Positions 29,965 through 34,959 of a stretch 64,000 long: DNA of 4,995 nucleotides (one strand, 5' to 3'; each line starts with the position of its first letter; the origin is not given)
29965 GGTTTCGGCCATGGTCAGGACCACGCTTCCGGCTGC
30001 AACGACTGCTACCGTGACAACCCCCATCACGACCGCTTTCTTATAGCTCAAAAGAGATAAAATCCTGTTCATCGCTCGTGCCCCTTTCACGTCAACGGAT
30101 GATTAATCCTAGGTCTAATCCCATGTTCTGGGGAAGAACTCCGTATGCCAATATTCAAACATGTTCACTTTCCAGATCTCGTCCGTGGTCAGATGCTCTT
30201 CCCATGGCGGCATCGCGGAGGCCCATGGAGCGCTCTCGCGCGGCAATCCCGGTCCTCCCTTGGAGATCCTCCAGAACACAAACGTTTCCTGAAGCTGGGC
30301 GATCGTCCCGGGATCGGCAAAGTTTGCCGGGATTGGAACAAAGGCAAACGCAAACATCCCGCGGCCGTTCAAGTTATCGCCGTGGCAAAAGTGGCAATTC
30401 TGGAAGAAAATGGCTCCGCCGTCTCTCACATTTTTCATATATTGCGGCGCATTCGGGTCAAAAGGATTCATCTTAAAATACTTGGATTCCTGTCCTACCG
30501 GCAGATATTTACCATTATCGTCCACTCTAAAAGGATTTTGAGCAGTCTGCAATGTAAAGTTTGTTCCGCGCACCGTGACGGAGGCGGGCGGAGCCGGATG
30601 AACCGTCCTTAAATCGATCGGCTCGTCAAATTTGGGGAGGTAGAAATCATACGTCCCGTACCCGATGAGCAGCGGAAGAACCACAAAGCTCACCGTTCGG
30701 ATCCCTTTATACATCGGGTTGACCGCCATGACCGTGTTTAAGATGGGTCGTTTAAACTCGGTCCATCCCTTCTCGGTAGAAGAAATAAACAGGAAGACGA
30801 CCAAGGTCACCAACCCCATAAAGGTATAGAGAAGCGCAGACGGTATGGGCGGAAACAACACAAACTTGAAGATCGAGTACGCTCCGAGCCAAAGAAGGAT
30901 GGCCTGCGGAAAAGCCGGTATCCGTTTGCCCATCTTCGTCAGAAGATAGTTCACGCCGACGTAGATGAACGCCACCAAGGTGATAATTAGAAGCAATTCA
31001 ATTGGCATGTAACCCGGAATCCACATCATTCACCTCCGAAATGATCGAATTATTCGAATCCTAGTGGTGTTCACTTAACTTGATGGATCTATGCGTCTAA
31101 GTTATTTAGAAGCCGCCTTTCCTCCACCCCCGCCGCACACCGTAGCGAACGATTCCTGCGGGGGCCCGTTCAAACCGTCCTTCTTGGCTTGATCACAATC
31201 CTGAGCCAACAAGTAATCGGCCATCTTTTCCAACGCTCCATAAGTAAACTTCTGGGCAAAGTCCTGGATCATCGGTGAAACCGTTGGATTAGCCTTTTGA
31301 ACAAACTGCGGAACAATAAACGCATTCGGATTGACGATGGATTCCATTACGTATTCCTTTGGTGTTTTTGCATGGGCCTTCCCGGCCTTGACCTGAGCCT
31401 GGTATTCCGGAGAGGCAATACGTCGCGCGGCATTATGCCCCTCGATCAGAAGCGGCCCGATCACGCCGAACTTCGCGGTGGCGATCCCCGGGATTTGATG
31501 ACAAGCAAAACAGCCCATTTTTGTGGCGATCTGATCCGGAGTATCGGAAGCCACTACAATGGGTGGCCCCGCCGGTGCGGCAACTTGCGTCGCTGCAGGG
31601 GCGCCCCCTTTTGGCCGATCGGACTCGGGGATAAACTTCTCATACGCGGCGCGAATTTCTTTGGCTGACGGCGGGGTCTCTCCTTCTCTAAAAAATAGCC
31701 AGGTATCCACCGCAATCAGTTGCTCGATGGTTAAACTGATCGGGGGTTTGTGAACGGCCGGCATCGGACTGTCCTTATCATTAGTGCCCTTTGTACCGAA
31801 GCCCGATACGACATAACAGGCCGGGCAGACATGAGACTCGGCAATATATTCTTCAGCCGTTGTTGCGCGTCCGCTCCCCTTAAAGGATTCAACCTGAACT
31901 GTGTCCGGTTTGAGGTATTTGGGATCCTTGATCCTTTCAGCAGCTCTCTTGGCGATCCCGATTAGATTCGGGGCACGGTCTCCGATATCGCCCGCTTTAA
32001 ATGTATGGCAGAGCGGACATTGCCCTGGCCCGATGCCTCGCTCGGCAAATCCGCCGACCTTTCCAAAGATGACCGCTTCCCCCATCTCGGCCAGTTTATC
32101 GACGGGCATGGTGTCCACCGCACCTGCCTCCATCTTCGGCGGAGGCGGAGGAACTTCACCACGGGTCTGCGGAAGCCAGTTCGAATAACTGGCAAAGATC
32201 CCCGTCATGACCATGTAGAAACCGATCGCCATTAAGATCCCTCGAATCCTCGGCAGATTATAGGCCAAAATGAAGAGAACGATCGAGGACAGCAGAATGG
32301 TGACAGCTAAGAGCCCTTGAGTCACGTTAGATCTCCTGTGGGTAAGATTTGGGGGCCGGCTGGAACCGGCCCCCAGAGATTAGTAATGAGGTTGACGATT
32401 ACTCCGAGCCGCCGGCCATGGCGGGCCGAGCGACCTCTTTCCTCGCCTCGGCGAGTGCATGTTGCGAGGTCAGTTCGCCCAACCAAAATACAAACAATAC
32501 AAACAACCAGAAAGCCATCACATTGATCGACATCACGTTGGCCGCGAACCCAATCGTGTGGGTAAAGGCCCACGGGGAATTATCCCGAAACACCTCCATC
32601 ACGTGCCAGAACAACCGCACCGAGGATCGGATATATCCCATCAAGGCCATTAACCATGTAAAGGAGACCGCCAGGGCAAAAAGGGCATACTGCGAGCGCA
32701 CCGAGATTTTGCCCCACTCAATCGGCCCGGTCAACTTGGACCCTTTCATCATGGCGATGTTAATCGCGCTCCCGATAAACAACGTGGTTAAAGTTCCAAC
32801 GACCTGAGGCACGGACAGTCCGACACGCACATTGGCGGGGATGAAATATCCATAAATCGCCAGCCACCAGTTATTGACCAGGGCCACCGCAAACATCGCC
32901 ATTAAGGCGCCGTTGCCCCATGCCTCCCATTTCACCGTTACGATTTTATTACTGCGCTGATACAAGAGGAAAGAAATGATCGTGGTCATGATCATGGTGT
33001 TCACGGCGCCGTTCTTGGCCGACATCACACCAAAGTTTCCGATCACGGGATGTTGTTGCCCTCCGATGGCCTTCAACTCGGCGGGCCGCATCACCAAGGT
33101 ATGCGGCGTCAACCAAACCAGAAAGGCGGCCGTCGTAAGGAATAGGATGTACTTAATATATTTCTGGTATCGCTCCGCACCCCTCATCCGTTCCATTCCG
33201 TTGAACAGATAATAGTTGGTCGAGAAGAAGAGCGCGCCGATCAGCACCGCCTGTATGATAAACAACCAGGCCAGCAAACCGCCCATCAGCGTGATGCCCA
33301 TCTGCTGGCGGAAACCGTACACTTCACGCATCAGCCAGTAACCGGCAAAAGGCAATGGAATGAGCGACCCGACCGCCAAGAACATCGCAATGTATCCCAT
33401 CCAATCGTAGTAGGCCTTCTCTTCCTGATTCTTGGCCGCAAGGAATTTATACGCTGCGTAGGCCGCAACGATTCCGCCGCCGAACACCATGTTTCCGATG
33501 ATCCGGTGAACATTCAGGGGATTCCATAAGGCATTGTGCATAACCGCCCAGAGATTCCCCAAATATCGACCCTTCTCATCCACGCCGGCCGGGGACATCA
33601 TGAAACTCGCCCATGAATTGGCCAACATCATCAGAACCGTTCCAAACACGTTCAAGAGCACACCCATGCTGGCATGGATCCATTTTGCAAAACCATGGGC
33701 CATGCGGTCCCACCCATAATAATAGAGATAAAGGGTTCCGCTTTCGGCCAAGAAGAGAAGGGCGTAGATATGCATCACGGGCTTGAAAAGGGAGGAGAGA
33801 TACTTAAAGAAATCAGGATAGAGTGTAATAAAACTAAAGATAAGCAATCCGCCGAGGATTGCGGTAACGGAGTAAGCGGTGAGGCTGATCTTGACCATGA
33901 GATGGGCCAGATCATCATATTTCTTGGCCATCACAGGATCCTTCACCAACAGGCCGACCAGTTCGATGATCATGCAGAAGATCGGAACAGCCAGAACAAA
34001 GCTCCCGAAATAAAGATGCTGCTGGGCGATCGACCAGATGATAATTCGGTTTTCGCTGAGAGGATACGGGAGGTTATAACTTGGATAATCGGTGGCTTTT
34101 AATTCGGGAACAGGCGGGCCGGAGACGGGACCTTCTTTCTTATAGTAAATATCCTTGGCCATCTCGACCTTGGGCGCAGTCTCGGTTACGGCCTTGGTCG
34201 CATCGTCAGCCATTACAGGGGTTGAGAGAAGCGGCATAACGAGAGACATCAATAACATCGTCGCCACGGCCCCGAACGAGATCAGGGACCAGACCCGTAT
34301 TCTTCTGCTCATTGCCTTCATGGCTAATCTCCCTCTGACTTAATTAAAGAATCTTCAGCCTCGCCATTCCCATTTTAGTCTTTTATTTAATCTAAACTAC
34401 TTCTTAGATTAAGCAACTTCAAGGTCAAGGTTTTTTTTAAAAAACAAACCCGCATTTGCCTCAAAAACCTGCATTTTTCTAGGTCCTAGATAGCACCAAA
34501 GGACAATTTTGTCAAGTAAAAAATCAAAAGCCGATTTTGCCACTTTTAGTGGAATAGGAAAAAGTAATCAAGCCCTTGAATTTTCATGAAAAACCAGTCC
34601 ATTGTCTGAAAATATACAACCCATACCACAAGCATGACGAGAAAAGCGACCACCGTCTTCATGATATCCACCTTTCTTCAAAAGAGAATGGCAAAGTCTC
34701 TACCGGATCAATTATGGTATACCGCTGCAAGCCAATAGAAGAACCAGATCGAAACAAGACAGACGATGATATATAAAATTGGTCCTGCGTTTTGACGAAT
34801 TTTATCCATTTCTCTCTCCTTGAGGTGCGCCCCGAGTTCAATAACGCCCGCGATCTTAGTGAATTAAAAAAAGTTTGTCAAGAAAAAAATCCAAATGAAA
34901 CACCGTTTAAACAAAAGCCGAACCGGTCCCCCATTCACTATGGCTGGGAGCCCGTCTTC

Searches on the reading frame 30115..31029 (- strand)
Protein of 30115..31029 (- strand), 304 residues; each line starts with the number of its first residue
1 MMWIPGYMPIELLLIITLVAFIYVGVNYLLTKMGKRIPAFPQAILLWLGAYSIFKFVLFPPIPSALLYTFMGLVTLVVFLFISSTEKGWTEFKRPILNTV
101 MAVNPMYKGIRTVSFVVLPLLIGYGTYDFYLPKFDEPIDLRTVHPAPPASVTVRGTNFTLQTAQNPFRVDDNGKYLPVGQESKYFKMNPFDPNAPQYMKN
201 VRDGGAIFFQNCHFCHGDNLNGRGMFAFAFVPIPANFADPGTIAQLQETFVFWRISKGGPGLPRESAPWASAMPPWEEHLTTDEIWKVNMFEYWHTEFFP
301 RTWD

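Call 3: search_protein_families(library=pfam, proteins=[window:30115-31029:-], max_evalue=0.01)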
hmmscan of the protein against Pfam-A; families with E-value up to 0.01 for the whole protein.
window:30115-31029:- (304 aa): 2 families
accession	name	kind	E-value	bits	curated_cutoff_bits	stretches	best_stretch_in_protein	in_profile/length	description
PF13442.11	Cytochrome_CBB3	-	2.9e-06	27.9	27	1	200-288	2-64/68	Cytochrome C oxidase, cbb3-type, subunit III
PF00034.26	Cytochrom_C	-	0.00011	23.8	21.3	1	202-289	2-83/90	Cytochrome c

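Call 4: search_protein_families(library=ncbifam, proteins=[window:30115-31029:-], max_evalue=0.01)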
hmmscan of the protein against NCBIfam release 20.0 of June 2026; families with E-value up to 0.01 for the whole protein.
window:30115-31029:- (304 aa): 3 families
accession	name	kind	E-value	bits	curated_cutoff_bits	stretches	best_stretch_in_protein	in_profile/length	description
NF011054.0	PRK14486.1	equivalog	1.7e-05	24.5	447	1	197-290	211-285/294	putative bifunctional cbb3-type cytochrome c oxidase subunit II/cytochrome c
NF050122.1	bc1_QcrC_actin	exception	0.0033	16.8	200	1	194-223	34-63/253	cytochrome bc1 complex diheme cytochrome c subunit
NF045774.1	cytochro_C551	exception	0.0085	16.1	118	0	196-223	34-61/110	cytochrome c551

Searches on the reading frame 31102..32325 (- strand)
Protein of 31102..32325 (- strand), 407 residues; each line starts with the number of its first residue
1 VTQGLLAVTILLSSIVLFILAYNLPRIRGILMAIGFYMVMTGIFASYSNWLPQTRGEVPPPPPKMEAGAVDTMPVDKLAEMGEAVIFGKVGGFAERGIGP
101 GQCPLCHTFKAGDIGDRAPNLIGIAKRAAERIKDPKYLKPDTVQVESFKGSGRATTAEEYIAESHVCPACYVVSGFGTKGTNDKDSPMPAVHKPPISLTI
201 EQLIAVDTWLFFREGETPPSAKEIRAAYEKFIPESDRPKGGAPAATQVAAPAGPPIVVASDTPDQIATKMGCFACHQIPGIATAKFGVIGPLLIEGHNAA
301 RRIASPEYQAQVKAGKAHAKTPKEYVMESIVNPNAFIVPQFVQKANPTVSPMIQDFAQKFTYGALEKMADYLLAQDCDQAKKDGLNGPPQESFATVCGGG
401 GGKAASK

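Call 3: search_protein_families(library=pfam, proteins=[window:31102-32325:-], max_evalue=0.01)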
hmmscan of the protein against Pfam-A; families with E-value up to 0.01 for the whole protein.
window:31102-32325:- (407 aa): 1 family
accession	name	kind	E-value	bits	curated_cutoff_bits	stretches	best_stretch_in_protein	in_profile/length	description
PF00034.26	Cytochrom_C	-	3.3e-05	25.5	21.3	0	265-336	6-52/90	Cytochrome c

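Call 4: search_protein_families(library=ncbifam, proteins=[window:31102-32325:-], max_evalue=0.01)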
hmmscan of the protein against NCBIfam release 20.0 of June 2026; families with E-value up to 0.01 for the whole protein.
window:31102-32325:- (407 aa): 2 families
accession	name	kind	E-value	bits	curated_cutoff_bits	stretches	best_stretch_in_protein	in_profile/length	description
TIGR04485.1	thiosulf_SoxX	equivalog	3.6e-08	34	61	1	271-373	4-76/78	sulfur oxidation c-type cytochrome SoxX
TIGR02603.1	CxxCH_TIGR02603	domain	0.0018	18.3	68.15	0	318-344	35-61/134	putative heme-binding domain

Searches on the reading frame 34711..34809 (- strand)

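Call 50: search_protein_families(library=pfam, proteins=[window:34711-34809:-], max_evalue=5)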
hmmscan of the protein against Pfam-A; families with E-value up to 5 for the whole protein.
seq(33 aa): 1 family
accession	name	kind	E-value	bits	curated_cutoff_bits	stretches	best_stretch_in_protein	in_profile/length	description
PF13623.11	SurA_N_2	-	0.059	13.7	28.5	1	1-26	1-29/145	SurA-like N-terminal domain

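Call 51: search_protein_families(library=ncbifam, proteins=[window:34711-34809:-], max_evalue=5)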
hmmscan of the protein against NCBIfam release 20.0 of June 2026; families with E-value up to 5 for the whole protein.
seq(33 aa): 0 families
